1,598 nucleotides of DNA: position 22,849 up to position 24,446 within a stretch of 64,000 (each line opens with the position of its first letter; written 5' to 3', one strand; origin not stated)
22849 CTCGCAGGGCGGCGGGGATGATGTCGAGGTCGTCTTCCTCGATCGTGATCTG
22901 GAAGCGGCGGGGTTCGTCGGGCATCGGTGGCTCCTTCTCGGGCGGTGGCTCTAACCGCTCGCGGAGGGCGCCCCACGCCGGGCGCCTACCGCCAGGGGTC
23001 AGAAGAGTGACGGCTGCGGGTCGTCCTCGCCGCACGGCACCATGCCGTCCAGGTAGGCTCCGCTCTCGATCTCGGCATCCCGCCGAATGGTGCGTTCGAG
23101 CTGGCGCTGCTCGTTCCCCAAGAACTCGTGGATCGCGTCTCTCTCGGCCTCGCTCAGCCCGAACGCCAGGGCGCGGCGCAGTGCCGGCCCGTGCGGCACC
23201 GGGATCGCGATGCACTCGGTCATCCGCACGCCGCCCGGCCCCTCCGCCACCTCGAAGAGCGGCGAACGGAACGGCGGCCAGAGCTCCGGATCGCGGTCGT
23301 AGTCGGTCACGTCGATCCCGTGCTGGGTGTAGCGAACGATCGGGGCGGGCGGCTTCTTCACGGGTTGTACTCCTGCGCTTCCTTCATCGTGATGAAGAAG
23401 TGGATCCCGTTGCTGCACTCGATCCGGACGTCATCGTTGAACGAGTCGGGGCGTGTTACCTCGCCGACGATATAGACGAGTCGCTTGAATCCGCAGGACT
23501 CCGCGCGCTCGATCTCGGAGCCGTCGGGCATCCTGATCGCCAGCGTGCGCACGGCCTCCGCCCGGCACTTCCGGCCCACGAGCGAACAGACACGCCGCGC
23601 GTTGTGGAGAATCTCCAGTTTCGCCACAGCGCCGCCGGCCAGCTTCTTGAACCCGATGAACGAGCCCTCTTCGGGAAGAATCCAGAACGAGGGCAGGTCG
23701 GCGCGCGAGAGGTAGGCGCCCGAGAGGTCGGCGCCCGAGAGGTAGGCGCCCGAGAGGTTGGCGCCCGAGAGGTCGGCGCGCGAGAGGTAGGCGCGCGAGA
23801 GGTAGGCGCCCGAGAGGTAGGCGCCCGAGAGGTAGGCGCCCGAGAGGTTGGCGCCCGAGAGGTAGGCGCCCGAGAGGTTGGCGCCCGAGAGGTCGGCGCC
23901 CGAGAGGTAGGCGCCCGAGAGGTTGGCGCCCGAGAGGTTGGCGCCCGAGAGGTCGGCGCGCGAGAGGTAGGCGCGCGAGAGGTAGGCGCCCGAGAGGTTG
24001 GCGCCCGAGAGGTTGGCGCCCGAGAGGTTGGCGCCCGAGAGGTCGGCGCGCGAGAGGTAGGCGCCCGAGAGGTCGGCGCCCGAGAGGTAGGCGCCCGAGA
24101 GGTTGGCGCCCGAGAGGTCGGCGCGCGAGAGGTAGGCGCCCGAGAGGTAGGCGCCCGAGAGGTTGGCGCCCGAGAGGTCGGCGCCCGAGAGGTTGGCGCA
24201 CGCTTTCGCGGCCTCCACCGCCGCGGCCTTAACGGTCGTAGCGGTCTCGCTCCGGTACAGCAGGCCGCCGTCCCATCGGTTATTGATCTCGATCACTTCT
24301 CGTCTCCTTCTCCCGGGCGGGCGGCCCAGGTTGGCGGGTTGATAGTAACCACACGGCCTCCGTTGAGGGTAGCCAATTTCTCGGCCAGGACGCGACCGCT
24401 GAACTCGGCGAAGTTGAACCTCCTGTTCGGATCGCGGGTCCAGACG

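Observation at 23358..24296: Idealised consensus pentapeptide-repeat protein encoded by 33 near-identical 15-bp units (candidate DNA mimic)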

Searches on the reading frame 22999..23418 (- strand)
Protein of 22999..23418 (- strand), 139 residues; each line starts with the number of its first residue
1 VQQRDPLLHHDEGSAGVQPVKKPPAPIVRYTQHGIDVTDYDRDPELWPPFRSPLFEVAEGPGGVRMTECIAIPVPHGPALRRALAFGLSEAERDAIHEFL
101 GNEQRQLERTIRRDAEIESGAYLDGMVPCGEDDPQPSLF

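Call 26: search_protein_families(library=pfam, proteins=[window:22999-23418:-], max_evalue=0.01)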
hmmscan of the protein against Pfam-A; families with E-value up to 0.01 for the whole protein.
window:22999-23418:- (139 aa): 0 families

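Call 44: search_protein_families(library=padloc, proteins=[window:22999-23418:-], max_evalue=0.01)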
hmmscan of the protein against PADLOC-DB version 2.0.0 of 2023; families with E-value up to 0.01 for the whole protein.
window:22999-23418:- (139 aa): 0 families

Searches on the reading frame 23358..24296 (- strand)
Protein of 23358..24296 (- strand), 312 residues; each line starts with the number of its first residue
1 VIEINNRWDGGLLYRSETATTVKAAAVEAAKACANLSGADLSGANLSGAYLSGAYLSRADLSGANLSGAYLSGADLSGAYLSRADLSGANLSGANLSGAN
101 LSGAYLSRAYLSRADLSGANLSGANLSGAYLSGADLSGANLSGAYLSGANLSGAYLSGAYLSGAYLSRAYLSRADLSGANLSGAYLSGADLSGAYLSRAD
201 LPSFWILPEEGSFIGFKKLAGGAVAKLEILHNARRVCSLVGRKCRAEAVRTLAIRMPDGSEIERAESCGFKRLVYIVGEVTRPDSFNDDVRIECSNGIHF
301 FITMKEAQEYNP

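Call 5: search_protein_families(library=pfam, proteins=[window:23361-24296:-], max_evalue=0.1)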
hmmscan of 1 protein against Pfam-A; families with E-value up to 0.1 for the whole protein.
window:23361-24296:- (312 aa): 4 families
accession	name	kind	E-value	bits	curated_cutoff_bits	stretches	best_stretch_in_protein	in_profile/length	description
PF00805.28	Pentapeptide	-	3.8e-70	231.3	20.2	5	64-103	1-40/40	Pentapeptide repeats (8 copies)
PF19062.5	DUF5758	-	2.4e-21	76.1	26.9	1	208-307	6-105/105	Family of unknown function (DUF5758)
PF13576.12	Pentapeptide_3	-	2.5e-19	69.6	27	4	62-104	2-47/48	Pentapeptide repeats (9 copies)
PF13599.13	Pentapeptide_4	-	2.3e-11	44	38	3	91-154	13-76/78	Pentapeptide repeat region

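Call 6: search_protein_families(library=phrogs, proteins=[window:23361-24296:-], max_evalue=0.1)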
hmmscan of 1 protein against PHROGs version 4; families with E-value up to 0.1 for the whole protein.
window:23361-24296:- (312 aa): 13 families
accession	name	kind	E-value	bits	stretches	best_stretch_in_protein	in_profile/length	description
phrog_7713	-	unknown function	1.9e-65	218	6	57-104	28-75/103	-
phrog_31265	-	unknown function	2.6e-38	133.4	3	68-164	53-149/264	-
phrog_923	-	unknown function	1.2e-37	130.1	2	28-126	785-886/990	-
phrog_15350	-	unknown function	2.7e-27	96.8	3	81-141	151-211/494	-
phrog_30240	-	unknown function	5e-20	72.7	3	66-179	155-268/438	-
phrog_31567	-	unknown function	4.4e-16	60.2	5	109-140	43-74/151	-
phrog_12514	-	unknown function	9.5e-16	59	2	92-194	142-244/287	-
phrog_9562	-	unknown function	6.3e-09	36.9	1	264-310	135-181/183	-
phrog_37032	-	unknown function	1.2e-08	35.9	0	179-179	13-13/110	-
phrog_7653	-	unknown function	1.3e-07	31.4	2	39-127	201-288/782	-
phrog_28766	-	tail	0.0011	18.4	1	21-154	118-254/472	tail fiber protein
phrog_14525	-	unknown function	0.0042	18.5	0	114-151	28-65/89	-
phrog_20935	-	unknown function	0.007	17.4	0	72-94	4-26/51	-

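Call 10: search_solved_structures(query=window:23361-24296:-, max_evalue=0.01)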
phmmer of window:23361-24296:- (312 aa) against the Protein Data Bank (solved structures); distinct sequences matched with E-value up to 0.01: 29.
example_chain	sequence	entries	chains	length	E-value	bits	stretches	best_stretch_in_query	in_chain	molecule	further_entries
5dns_A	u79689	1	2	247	1.1e-48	169.1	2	32-196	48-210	t1428 beta1 loop design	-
4yfo_A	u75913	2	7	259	1.7e-38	135.6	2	37-154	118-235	beta1_ex1 | 6beta1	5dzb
4yei_A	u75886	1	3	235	1.6e-37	132.4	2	29-150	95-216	beta1mut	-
4yc5_A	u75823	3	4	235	9.3e-34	120.1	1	36-196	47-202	beta1 | beta1 protein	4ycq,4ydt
5dqa_A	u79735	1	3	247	3.7e-33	118.1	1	36-196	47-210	t3284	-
5dn0_A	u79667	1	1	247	4.3e-33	117.9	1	32-196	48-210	beta1 t1555 loop variant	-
5di5_A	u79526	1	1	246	6.6e-32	114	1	32-196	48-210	beta1 t801 loop variant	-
2j8k_A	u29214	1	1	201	7.3e-29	104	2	34-140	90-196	NP275-NP276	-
5dra_A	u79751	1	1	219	1.4e-28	103.1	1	56-196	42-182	3beta1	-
3du1_X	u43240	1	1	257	3e-27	98.7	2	64-177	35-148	All3740 protein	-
2j8i_A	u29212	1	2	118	5.3e-16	61.8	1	70-166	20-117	NP275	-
6omx_A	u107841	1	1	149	1.3e-14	57.2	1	57-140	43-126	Alr5209 protein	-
2o6w_A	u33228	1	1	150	1.1e-13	54.2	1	80-162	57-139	Repeat Five Residue (Rfr) protein or pentapeptide repeat protein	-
3pss_A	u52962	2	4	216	2.7e-12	49.6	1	42-146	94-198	Qnr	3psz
3n90_A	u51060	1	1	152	3e-12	49.4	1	59-151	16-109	Thylakoid lumenal 15 kDa protein 1, chloroplastic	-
2bm4_A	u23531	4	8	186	4.8e-09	38.9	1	82-154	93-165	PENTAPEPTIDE REPEAT FAMILY PROTEIN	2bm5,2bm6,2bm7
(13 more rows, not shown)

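Call 31: find_related_loci(query=window:23361-24296:-, collection=viral_contigs, flank=8000)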
Query window:23361-24296:- (312 aa) in viral_contigs; peptide patterns used: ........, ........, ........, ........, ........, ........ (x = any residue, [..] = any of these).
600 stretches matched a pattern (row limit reached: there are more); 584 encode a relative of the query (tblastn E <= 1e-3); the best 80 are kept; 80 distinct loci.
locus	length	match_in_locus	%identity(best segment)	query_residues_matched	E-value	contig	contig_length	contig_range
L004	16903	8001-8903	58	1-311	8e-83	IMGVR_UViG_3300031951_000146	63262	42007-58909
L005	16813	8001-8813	59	34-310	3e-75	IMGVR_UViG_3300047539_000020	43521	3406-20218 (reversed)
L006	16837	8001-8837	55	19-310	1e-74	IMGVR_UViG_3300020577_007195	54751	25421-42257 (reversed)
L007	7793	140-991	60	34-312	7e-73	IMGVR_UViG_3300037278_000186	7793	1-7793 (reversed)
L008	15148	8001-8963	53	1-312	7e-73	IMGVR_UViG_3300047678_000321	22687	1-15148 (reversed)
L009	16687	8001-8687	60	34-311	3e-72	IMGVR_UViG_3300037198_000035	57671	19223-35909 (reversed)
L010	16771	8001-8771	54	2-310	8e-70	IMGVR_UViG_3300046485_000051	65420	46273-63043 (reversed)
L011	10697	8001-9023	53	34-310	2e-69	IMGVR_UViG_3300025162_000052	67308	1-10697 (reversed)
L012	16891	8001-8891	54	2-310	3e-68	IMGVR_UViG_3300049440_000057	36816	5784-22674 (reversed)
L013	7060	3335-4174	58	34-310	7e-68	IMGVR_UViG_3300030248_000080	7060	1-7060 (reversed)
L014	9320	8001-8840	58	34-310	7e-68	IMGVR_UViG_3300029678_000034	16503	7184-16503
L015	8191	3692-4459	56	54-310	1e-67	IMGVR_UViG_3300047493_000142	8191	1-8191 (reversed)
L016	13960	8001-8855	51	2-310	2e-67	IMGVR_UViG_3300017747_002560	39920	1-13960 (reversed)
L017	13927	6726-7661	49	2-310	6e-66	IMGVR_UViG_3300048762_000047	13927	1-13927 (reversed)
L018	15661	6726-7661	49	2-310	3e-65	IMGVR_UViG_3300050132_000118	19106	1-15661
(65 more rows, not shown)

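Call 40: predict_structure(protein=window:23361-24296:-)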
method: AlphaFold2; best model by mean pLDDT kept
length: 312 residues; sequences in the alignment: 1
mean_pLDDT: 61.8   pTM: 0.59
mean pLDDT of the five models: 61.8, 43.8, 41.4, 41.2, 37.6
residues with pLDDT >= 90: 31; 70-90: 121; 50-70: 23; < 50: 137
segments of 3 or more residues with pLDDT < 50: 1-29, 201-236, 238-240, 246-312
pLDDT, mean of each block of 10 residues (from residue 1): 29 36 45 67 73 76 75 77 81 79 83 88 90 92 91 91 83 83 71 65 41 37 40 44 50 44 41 32 37 41 40 29
secondary structure, 60 per line:
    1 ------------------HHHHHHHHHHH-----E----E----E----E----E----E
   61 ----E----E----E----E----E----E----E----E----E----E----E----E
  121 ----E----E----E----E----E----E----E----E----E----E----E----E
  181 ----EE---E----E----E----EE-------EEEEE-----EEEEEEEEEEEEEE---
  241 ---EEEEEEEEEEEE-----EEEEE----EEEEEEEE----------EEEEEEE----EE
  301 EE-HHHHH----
elements in order: H19-29 E214-218 E224-237 E244-255 E261-265 E270-277 E288-294 E299-302 H304-308

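Call 44: search_protein_families(library=padloc, proteins=[window:23361-24296:-], max_evalue=0.01)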
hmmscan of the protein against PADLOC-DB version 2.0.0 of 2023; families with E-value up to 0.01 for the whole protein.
window:23361-24296:- (312 aa): 0 families

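Call 45: search_protein_families(library=ncbifam, proteins=[window:23361-24296:-], max_evalue=0.1)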
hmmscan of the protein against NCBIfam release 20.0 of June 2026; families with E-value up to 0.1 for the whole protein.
window:23361-24296:- (312 aa): 16 families
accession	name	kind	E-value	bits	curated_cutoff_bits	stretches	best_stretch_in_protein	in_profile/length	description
NF052603.1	penta_Alr5209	equivalog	1e-47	160.9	125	4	33-109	17-93/113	Alr5209 family pentapeptide repeat protein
NF047416.1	penta_HetL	equivalog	2.2e-36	125.4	260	2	59-201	68-208/218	heterocyst differentiation pentapeptide repeat protein HetL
NF011744.0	PRK15197.1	equivalog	1.5e-33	116.2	274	3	53-147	158-252/291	SPI-2 type III secretion system effector PipB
NF011743.0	PRK15196.1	equivalog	6.2e-28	97.7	354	2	22-156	154-289/350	type III secretion system effector PipB2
NF000071.4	penta_rpt_QnrA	exception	4.3e-20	72.4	450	3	87-200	80-193/218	QnrA family quinolone resistance pentapeptide repeat protein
NF000349.1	mfpA_AE000516.2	equivalog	7.2e-19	68.3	360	3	33-90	91-148/183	pentapeptide repeat protein MfpA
NF033086.2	penta_rpt_Qnr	equivalog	1.8e-18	67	240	2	91-200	48-157/211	Qnr family pentapeptide repeat protein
NF000421.1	penta_rpt_QnrVC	exception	1.6e-15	57.6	460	2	94-201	52-164/218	QnrVC family quinolone resistance pentapeptide repeat protein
NF000056.3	penta_rpt_QnrS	exception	2.2e-14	53.7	460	2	103-202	61-160/218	QnrS family quinolone resistance pentapeptide repeat protein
NF012152.0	penta_rpt_QnrC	exception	7.2e-14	52.3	500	2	93-202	56-165/221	QnrC family quinolone resistance pentapeptide repeat protein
NF000420.1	penta_rpt_QnrB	exception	2.6e-13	50.5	460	2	93-196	53-196/214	QnrB family quinolone resistance pentapeptide repeat protein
NF033375.2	penta_rpt_QnrE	exception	3.1e-13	50.2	480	2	93-204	53-164/214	QnrE family quinolone resistance pentapeptide repeat protein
NF000139.2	penta_rpt_QnrD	exception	6e-13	49.3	425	2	114-230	74-187/214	QnrD family quinolone resistance pentapeptide repeat protein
NF038182.1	penta_rpt_SmQnr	exception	8.3e-13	48.6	460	2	98-167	119-188/215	SmQnr family pentapeptide repeat protein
NF012151.0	penta_rpt_QnrAS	exception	2.8e-12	47.1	490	3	110-199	68-162/218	QnrAS family quinolone resistance pentapeptide repeat protein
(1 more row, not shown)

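Call 53: find_related_loci(query=window:23361-24296:-, collection=genome_contigs, flank=10000)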
Query window:23361-24296:- (312 aa) in genome_contigs; peptide patterns used: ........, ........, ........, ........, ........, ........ (x = any residue, [..] = any of these).
600 stretches matched a pattern (row limit reached: there are more); 582 encode a relative of the query (tblastn E <= 1e-3); the best 80 are kept; 80 distinct loci.
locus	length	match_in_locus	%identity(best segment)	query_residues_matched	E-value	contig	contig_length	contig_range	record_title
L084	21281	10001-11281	74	15-206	4e-52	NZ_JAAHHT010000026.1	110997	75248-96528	MAG: Okeania sp. SIO3I5 3I5_NODE_26, whole genome shotgun sequence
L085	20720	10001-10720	51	27-310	6e-51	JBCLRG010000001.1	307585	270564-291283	Oscillospiraceae bacterium 38-13 voucher GPTB0094 scaffold1, whole genome shotgun sequence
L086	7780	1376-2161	68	31-244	4e-48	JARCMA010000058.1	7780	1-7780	MAG: Microcoleus sp. MP8IB2.171 k99_137515, whole genome shotgun sequence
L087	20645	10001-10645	65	24-207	5e-46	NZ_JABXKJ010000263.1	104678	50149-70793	MAG: Nostoc sp. NMS7 NODE_302_length_104678_cov_26.0576, whole genome shotgun sequence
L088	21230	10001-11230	66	3-206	1e-45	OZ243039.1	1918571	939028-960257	MAG: Candidatus Oxydemutatoraceae bacterium isolate 2429231d-f204-4be9-8c17-397346704460 genome assembly, chromosome: 1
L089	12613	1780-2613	61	27-206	3e-44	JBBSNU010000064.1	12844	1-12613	MAG: Chroococcales cyanobacterium isolate LS6_sbin.12 LS6_sbin.12_K_815791_L_12844_cov_78.2124, whole genome shotgun seq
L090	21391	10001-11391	58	12-209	6e-43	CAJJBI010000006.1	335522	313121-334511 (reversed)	MAG: Opitutaceae bacterium BACL24 MAG-120322-bin51 isolate FRAM18_bin340 genome assembly, contig: FRAM18_bin340-6, whole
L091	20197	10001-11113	57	23-201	3e-43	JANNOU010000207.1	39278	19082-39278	MAG: Leptolyngbya sp. SOY_34_metabat_272 SOY_34_k141_3564876, whole genome shotgun sequence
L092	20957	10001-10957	56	12-218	1e-42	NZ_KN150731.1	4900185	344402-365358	Yersinia frederiksenii ATCC 33641 scaffold1, whole genome shotgun sequence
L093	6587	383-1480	64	19-225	2e-42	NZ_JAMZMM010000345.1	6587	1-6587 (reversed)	Limnofasciculus baicalensis BBK-W-15 NODE_403_length_6587_cov_12.899571, whole genome shotgun sequence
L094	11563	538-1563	46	3-210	4e-42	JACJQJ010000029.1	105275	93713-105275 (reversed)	Nostoc linckia FACHB-104 contig29, whole genome shotgun sequence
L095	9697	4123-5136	54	23-216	3e-42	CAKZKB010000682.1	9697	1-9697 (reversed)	MAG TPA_asm: uncultured cyanobacterium isolate SRR4030105_bin.30_CONCOCT_v1.1_MAG genome assembly, contig: ERZ781359.448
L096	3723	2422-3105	64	19-214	4e-42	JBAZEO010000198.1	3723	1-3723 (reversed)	MAG: Dehalococcoidia bacterium isolate SO_2017_LW3_128 NODE_99415_length_3723_cov_6.029755_LW162_2017, whole genome shot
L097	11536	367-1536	57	23-309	9e-42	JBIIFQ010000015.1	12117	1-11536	MAG: Rickettsiales bacterium isolate ME2001-06-04pf_3300042445_group1_bin221 Rohwer_bin1990_scaffold_3931_c1, whole geno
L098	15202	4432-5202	59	19-206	8e-42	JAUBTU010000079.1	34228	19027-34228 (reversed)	Microcoleus sp. B6-A1 NODE_90_length_34228_cov_26.410823, whole genome shotgun sequence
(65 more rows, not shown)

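Call 55: find_encoding_contigs(protein=window:23358-24296:-, flank=5000)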
Protein window:23358-24296:- (312 aa): no gene with exactly this product is on record in the collection.

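Call 69: search_protein_families(library=pfam, alignment_id=A3, max_evalue=0.001)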
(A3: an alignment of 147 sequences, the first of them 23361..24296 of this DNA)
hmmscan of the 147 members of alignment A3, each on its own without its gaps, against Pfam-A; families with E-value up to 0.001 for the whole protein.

A. member 1, window:23361-24296:- (312 aa): 4 families
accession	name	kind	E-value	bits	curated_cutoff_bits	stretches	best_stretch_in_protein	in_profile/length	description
PF00805.28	Pentapeptide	-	3.8e-70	231.3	20.2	5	64-103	1-40/40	Pentapeptide repeats (8 copies)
PF19062.5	DUF5758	-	2.4e-21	76.1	26.9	1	208-307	6-105/105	Family of unknown function (DUF5758)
PF13576.12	Pentapeptide_3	-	2.5e-19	69.6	27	2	62-104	2-47/48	Pentapeptide repeats (9 copies)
PF13599.13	Pentapeptide_4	-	2.3e-11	44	38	1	91-154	13-76/78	Pentapeptide repeat region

B. families by the number of members that match (of 147 scanned): 7 families
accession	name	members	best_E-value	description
PF19062.5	DUF5758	147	6.6e-34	Family of unknown function (DUF5758)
PF00805.28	Pentapeptide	130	9.4e-79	Pentapeptide repeats (8 copies)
PF13599.13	Pentapeptide_4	84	2.3e-23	Pentapeptide repeat region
PF13576.12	Pentapeptide_3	82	2.9e-22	Pentapeptide repeats (9 copies)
PF25296.1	Decapeptide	19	6.4e-13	Decapeptide repeat region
PF23894.2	LD_SV2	3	4.7e-05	SV2A/B/C luminal domain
PF01469.24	Pentapeptide_2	1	0.00068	Pentapeptide repeats (8 copies)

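Call 87: fold_search(model_id=the predicted structure, library=pdb)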
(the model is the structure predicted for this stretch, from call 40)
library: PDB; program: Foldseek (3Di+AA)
matches with E <= 10: 406; with E <= 0.001: 54
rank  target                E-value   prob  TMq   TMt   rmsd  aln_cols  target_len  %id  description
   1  4yei_A                1.1e-14  1.00  0.51  0.74   5.1       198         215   47  Beta1mut synthetic solenoid protein (released 2016-03-09)
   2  4yc5                  1.4e-14  1.00  0.43  0.61   6.5       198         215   46  Beta1 synthetic solenoid protein (released 2016-03-09)
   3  5dqa_C                1.8e-14  1.00  0.33  0.45   8.0       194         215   47  t3284 loop variant of beta1 (released 2016-08-31)
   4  5dqa_A                4.9e-14  1.00  0.32  0.44   8.4       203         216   44  t3284 loop variant of beta1 (released 2016-08-31)
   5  2j8k                  8.0e-14  1.00  0.33  0.55   9.1       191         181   43  Structure of the fusion of NP275 and NP276, pentapeptide repeat proteins from Nostoc punctiforme (released 2006-12-07)
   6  4yfo                  1.3e-13  1.00  0.48  0.63   5.7       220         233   41  beta1_ex1 (released 2016-03-16)
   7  3du1                  1.8e-13  1.00  0.34  0.43   8.2       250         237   34  The 2.0 Angstrom Resolution Crystal Structure of HetL, a Pentapeptide Repeat Protein involved in Heterocyst Differentiat (released 2008-11-11)
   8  5di5                  2.4e-13  1.00  0.27  0.40   8.3       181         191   49  beta1 t801 loop variant in P3221 (released 2016-08-31)
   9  5dns_A                4.9e-13  1.00  0.51  0.72   0.8       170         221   53  t1428 loop variant in P3221 (released 2016-09-28)
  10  5dn0                  1.9e-12  1.00  0.34  0.45   7.2       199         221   46  t1555 loop variant (released 2016-08-31)
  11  5dns_B                5.6e-12  1.00  0.25  0.37  11.8       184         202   48  t1428 loop variant in P3221 (released 2016-09-28)
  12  5dra                  3.7e-10  1.00  0.39  0.63   7.4       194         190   42  t3284 loop variant of beta1 (released 2016-08-31)
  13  2bm4_B                3.1e-09  1.00  0.34  0.55   6.3       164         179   29  The Structure of MfpA (Rv3361c, C2 Crystal form). The Pentapeptide Repeat Protein from Mycobacterium tuberculosis Fold (released 2005-06-07)
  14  2xtx_B                3.1e-09  1.00  0.22  0.31  12.0       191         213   27  Structure of QnrB1 (M102R-Trypsin Treated), a plasmid-mediated fluoroquinolone resistance protein (released 2010-10-20)
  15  2xtx_A                4.6e-09  1.00  0.23  0.32  12.1       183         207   28  Structure of QnrB1 (M102R-Trypsin Treated), a plasmid-mediated fluoroquinolone resistance protein (released 2010-10-20)
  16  2bm6                  6.5e-09  1.00  0.44  0.75   2.1       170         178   25  The Structure of MfpA (Rv3361c, C2221 Crystal form). The Pentapeptide Repeat Protein from Mycobacterium tuberculosis Fol (released 2005-06-07)
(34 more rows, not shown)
